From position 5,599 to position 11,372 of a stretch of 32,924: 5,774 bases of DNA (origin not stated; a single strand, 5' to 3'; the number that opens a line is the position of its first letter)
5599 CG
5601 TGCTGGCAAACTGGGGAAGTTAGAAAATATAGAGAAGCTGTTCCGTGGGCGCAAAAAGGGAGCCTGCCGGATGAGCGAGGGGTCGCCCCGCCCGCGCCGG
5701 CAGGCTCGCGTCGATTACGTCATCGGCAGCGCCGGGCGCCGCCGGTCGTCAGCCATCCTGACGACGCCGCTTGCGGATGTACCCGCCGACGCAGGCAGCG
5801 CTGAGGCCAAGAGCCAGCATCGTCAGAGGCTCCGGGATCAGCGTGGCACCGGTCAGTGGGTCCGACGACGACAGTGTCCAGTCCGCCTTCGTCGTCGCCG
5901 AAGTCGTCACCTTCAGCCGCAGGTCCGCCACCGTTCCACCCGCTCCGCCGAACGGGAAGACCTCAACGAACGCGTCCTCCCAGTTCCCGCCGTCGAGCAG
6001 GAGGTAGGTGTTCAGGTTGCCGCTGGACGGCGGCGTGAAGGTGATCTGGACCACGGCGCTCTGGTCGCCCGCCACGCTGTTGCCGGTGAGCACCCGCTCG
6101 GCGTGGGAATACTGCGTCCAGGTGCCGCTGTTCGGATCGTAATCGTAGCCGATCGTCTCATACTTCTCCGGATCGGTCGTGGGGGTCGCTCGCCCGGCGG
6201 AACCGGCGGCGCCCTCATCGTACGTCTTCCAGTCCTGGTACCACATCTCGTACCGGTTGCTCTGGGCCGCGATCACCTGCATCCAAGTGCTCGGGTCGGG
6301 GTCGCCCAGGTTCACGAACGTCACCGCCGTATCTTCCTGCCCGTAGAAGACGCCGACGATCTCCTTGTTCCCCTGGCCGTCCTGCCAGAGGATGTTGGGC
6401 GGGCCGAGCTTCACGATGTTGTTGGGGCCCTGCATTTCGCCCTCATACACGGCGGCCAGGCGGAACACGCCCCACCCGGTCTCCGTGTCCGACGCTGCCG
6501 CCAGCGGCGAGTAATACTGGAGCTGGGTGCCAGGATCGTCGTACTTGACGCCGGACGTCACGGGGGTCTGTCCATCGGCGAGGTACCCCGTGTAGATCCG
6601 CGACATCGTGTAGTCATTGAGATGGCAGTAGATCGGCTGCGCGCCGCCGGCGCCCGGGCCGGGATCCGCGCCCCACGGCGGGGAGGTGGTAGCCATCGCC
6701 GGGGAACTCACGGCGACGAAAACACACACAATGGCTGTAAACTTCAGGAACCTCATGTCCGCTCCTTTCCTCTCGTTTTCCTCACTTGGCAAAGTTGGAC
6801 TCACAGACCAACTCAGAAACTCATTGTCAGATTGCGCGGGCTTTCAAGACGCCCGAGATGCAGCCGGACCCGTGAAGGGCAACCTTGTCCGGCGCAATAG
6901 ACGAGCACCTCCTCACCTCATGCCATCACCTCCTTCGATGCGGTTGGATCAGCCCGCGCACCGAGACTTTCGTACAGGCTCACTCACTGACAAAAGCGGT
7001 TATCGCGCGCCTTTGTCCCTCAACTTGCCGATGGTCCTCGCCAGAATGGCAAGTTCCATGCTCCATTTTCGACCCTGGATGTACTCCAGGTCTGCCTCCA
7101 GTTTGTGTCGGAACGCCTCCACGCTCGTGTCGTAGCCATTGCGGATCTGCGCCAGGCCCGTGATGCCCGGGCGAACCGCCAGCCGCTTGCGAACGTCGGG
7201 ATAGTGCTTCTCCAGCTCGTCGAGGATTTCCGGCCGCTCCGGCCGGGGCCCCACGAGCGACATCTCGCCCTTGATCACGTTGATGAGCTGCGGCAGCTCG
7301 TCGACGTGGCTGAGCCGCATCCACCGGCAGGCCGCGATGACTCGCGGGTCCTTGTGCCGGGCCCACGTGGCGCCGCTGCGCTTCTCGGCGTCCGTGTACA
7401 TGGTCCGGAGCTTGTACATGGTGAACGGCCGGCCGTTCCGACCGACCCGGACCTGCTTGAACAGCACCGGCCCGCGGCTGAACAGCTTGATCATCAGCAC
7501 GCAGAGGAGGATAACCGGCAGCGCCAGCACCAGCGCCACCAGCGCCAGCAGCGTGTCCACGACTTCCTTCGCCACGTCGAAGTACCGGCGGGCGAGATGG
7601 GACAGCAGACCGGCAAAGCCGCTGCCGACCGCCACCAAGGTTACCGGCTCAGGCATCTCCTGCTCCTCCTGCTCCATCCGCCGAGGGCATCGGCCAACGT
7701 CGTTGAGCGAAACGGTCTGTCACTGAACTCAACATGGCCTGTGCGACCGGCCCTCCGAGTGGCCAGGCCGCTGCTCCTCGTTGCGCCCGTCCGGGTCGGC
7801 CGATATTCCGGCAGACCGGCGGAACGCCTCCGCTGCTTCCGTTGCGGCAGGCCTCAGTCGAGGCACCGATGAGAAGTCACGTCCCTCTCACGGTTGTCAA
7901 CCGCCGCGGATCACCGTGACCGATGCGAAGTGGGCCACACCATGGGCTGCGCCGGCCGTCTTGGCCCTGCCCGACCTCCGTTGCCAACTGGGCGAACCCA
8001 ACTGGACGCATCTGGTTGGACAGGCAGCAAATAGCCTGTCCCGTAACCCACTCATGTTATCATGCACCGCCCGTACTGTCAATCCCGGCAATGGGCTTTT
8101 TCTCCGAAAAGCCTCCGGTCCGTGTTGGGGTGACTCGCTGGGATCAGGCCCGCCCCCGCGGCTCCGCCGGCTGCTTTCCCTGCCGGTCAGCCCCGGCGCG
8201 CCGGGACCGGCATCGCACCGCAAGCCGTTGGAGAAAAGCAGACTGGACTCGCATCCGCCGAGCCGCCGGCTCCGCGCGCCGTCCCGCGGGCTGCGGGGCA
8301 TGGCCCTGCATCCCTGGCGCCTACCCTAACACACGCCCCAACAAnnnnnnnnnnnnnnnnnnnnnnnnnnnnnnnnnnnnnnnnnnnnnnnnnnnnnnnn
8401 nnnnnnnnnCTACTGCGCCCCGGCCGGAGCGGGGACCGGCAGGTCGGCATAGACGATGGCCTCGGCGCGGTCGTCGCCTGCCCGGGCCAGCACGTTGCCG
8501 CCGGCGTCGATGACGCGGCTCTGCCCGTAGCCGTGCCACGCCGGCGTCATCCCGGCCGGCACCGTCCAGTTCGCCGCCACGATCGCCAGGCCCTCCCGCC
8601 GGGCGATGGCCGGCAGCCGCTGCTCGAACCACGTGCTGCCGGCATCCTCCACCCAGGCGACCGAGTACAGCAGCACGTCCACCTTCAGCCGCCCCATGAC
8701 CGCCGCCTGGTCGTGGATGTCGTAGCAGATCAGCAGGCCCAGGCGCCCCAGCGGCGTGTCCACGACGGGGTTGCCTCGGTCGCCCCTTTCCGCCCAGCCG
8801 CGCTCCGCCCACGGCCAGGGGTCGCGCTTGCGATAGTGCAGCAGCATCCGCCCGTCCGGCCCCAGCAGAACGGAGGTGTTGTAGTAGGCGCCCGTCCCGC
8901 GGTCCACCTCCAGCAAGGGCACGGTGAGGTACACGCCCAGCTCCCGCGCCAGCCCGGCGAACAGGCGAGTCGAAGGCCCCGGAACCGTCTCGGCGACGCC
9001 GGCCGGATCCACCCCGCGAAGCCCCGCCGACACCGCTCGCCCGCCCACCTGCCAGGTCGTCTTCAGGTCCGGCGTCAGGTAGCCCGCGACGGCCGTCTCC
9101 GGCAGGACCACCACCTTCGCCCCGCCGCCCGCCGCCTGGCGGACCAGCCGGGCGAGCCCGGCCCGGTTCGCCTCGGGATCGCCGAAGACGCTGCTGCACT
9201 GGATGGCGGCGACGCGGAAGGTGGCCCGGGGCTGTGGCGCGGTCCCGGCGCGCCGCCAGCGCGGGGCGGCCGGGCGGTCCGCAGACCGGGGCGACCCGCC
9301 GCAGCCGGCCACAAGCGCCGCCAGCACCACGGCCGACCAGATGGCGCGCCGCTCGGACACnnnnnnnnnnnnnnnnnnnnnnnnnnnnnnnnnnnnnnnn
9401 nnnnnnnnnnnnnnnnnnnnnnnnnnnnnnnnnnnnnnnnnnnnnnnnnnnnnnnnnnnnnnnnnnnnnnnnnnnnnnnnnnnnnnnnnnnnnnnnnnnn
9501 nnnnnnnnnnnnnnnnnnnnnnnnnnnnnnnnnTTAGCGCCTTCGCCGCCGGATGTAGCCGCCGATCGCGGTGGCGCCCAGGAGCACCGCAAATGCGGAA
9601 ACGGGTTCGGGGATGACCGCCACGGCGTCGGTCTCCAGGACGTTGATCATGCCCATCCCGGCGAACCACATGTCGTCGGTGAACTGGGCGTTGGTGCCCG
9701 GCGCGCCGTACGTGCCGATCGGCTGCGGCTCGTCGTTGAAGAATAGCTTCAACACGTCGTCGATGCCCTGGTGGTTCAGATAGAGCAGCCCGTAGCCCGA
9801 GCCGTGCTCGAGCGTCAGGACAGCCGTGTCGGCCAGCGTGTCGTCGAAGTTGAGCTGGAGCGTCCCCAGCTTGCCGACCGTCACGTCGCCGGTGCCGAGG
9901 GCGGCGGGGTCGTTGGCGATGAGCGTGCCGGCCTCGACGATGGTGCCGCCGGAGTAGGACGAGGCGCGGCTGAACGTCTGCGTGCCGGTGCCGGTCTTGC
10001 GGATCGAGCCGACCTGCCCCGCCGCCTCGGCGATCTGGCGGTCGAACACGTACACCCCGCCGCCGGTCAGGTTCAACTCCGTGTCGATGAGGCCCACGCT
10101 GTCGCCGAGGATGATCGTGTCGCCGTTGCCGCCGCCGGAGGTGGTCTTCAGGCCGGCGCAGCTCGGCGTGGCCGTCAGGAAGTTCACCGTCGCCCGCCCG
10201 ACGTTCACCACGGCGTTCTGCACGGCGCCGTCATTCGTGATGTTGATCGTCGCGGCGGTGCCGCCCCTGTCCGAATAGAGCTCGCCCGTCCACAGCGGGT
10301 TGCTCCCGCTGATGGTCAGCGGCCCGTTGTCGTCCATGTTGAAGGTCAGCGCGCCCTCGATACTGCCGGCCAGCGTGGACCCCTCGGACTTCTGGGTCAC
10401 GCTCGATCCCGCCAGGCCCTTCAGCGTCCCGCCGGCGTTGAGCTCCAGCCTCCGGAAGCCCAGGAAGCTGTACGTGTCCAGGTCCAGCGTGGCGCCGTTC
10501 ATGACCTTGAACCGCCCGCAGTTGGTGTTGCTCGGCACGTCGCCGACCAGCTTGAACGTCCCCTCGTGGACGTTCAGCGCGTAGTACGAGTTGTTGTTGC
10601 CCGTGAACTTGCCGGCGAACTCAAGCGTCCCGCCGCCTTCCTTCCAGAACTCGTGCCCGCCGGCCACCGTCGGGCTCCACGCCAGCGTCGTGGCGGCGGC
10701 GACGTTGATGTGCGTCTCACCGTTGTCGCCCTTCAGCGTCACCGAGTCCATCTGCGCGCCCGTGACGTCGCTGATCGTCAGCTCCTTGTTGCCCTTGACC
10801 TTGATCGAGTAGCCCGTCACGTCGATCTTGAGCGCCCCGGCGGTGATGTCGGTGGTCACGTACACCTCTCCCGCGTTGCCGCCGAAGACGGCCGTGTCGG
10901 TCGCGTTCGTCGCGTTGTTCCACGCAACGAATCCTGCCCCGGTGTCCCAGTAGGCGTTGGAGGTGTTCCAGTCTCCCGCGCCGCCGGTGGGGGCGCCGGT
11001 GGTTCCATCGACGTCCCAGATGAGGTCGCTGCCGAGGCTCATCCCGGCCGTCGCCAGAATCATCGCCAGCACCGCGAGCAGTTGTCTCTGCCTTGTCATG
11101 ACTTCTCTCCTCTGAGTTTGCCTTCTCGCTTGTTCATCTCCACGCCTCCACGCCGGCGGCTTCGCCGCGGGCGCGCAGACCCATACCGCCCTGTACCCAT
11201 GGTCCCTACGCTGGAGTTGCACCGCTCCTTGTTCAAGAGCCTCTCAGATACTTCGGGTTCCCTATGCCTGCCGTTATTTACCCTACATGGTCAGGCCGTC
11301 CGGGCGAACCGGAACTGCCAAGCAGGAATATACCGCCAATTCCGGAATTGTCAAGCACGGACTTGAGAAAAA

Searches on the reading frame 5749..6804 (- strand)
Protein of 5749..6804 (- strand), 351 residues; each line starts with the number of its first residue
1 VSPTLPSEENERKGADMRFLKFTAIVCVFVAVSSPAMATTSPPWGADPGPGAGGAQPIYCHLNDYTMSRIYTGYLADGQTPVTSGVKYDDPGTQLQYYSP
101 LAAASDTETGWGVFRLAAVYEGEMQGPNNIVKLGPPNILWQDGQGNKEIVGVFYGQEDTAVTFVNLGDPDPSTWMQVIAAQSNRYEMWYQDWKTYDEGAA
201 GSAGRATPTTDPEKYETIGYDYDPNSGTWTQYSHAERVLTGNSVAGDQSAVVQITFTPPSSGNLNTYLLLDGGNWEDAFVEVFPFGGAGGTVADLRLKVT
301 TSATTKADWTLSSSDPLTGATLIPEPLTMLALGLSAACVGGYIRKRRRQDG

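Call 3: search_protein_families(library=pfam, proteins=[window:5749-6804:-], max_evalue=0.01)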
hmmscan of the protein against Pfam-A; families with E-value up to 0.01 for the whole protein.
window:5749-6804:- (351 aa): 1 family
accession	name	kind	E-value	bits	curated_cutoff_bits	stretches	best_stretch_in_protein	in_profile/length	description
PF07589.16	PEP-CTERM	-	0.0092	16.5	20.7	0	323-344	2-22/24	PEP-CTERM motif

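Call 4: search_protein_families(library=ncbifam, proteins=[window:5749-6804:-], max_evalue=0.01)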
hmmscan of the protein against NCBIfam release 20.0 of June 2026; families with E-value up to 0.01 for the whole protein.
window:5749-6804:- (351 aa): 1 family
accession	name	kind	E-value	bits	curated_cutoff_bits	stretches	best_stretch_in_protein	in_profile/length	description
TIGR02595.1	PEP_CTERM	domain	0.00026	21.6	16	1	323-349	1-24/24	PEP-CTERM sorting domain-containing protein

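Call 54: search_protein_families(library=ncbifam, proteins=[window:5749-6804:-], max_evalue=0.01)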
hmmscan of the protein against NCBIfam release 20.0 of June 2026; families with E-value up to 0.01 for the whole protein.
window:5749-6804:- (351 aa): 1 family
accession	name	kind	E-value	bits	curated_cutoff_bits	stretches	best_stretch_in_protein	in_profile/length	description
TIGR02595.1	PEP_CTERM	domain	0.00026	21.6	16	1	323-349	1-24/24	PEP-CTERM sorting domain-containing protein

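Call 99: search_protein_families(library=padloc, proteins=[window:5749-6756:-], max_evalue=0.001)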
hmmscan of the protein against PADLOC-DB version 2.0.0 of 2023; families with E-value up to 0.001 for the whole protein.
window:5749-6756:- (335 aa): 0 families

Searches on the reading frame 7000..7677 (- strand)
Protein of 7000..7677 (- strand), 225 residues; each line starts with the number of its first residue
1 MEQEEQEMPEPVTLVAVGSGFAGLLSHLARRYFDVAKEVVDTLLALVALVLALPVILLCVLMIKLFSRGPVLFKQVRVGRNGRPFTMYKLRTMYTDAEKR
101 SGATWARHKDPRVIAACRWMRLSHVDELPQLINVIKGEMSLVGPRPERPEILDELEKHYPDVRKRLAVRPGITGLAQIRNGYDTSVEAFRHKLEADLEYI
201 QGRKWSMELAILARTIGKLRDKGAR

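Call 3: search_protein_families(library=pfam, proteins=[window:7000-7677:-], max_evalue=0.01)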
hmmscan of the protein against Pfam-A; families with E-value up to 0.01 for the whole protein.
window:7000-7677:- (225 aa): 1 family
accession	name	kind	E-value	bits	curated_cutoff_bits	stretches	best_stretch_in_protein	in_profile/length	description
PF02397.22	Bac_transf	-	2.2e-60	203.7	27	1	37-218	1-176/179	Bacterial sugar transferase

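Call 4: search_protein_families(library=ncbifam, proteins=[window:7000-7677:-], max_evalue=0.01)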
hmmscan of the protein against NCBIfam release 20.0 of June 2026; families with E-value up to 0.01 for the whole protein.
window:7000-7677:- (225 aa): 10 families
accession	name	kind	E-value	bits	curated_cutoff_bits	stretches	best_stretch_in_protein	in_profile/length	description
TIGR03025.1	EPS_sugtrans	subfamily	2e-74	251.4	295.55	1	34-224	255-444/445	exopolysaccharide biosynthesis polyprenyl glycosylphosphotransferase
TIGR03023.1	WcaJ_sugtrans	equivalog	3.6e-62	211.1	410.75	1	34-218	260-445/453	undecaprenyl-phosphate glucose phosphotransferase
TIGR03013.1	EpsB_2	subfamily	4.5e-61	207.3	393.35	1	34-217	252-434/443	TIGR03013 family XrtA/PEP-CTERM system glycosyltransferase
TIGR03022.1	WbaP_sugtrans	subfamily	3.3e-45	155.2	403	1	26-224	248-455/456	undecaprenyl-phosphate galactose phosphotransferase WbaP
NF052601.1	undeca_RfbP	equivalog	9.4e-42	143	330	1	32-218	40-234/244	undecaprenyl-phosphate galactose phosphotransferase family protein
NF041877.1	EPS_EpsZ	equivalog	3.4e-40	138.1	800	1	10-216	239-449/459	exopolysaccharide biosynthesis polyisoprenyl-phosphate hexose-1-phosphate transferase EpsZ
NF007518.0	PRK10124.1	equivalog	5.1e-36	124.4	684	1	35-211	272-447/464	undecaprenyl-phosphate glucose phosphotransferase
NF050817.1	PolSacchBiosHfsE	equivalog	7.7e-34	117.2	750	1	35-218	270-458/467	polysaccharide biosynthesis protein HfsE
NF011751.0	PRK15204.1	equivalog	5.9e-25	87.8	907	1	27-216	270-466/476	undecaprenyl-phosphate galactose phosphotransferase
NF045514.1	glycotran_HepC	equivalog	1.2e-24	86.8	140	1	31-146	111-211/220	heterocyst development glycosyltransferase HepC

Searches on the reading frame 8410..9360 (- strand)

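Call 9: search_protein_families(library=pfam, proteins=[window:8410-9360:-], max_evalue=0.001)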
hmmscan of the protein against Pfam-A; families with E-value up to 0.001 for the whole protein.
window:8410-9360:- (316 aa): 1 family
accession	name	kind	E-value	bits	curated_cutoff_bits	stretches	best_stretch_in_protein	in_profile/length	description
PF00795.27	CN_hydrolase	-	6e-37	127.8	23.2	1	49-308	1-247/256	Carbon-nitrogen hydrolase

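Call 98: search_protein_families(library=ncbifam, proteins=[window:8410-9360:-], max_evalue=0.00001)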
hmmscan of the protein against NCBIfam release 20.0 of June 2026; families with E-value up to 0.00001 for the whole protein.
window:8410-9360:- (316 aa): 9 families
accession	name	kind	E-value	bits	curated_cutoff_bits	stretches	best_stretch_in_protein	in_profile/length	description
TIGR03381.1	agmatine_aguB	equivalog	1.8e-16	60.3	410.25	1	131-307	68-253/279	N-carbamoylputrescine amidase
TIGR04048.1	nitrile_sll0784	equivalog_domain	9.7e-16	57.6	502.6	1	47-217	2-164/301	Nit6803 family nitrilase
NF009803.0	PRK13287.1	equivalog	5.4e-15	55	406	1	125-306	79-256/333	formamidase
NF040852.1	nitrile_Arch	equivalog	2.1e-13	50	500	1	49-215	2-149/262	nitrilase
NF033621.1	de_GSH_amidase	exception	3.3e-09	36.5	355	1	146-307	78-235/260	deaminated glutathione amidase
TIGR00546.1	lnt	equivalog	5.3e-07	29.2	132.9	1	8-186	129-278/395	apolipoprotein N-acyltransferase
NF043013.1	DeGluthAmidYersProt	equivalog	1.2e-06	27.8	500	1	198-297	143-242/278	deaminated glutathione amidase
NF007757.0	PRK10438.1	equivalog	1.3e-06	27.9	249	0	161-307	91-232/256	amidohydrolase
NF009802.0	PRK13286.1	equivalog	3.9e-06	26.1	427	0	122-307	75-258/345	aliphatic amidase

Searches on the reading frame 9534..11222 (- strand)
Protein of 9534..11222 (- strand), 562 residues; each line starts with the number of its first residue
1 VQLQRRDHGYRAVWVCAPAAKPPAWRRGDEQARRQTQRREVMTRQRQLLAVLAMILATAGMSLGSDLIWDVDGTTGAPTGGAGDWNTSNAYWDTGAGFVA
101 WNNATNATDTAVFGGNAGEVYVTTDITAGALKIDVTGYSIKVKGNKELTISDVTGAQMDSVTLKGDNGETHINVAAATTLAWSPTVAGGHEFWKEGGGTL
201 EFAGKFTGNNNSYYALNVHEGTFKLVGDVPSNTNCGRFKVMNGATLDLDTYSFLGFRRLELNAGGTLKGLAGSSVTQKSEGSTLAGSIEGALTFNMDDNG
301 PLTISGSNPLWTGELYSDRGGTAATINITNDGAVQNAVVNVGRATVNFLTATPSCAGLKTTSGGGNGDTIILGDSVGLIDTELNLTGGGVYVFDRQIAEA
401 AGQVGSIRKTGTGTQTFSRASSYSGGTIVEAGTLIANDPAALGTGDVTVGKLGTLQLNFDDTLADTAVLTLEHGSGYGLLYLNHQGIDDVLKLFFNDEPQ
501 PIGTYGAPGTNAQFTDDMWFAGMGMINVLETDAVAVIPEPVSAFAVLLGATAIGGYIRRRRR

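Call 9: search_protein_families(library=pfam, proteins=[window:9534-11222:-], max_evalue=0.001)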
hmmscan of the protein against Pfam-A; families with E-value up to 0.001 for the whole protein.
window:9534-11222:- (562 aa): 1 family
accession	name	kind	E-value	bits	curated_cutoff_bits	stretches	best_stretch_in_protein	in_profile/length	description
PF12951.13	PATR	-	6.7e-09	36.1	27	1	408-435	2-29/30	Passenger-associated-transport-repeat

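Call 98: search_protein_families(library=ncbifam, proteins=[window:9534-11222:-], max_evalue=0.00001)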
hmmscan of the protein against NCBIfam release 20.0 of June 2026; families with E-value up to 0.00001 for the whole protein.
window:9534-11222:- (562 aa): 1 family
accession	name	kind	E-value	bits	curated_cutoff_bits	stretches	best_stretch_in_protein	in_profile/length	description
TIGR02601.1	autotrns_rpt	repeat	1.8e-09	37.2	19.85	1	407-437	2-32/32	beta strand repeat protein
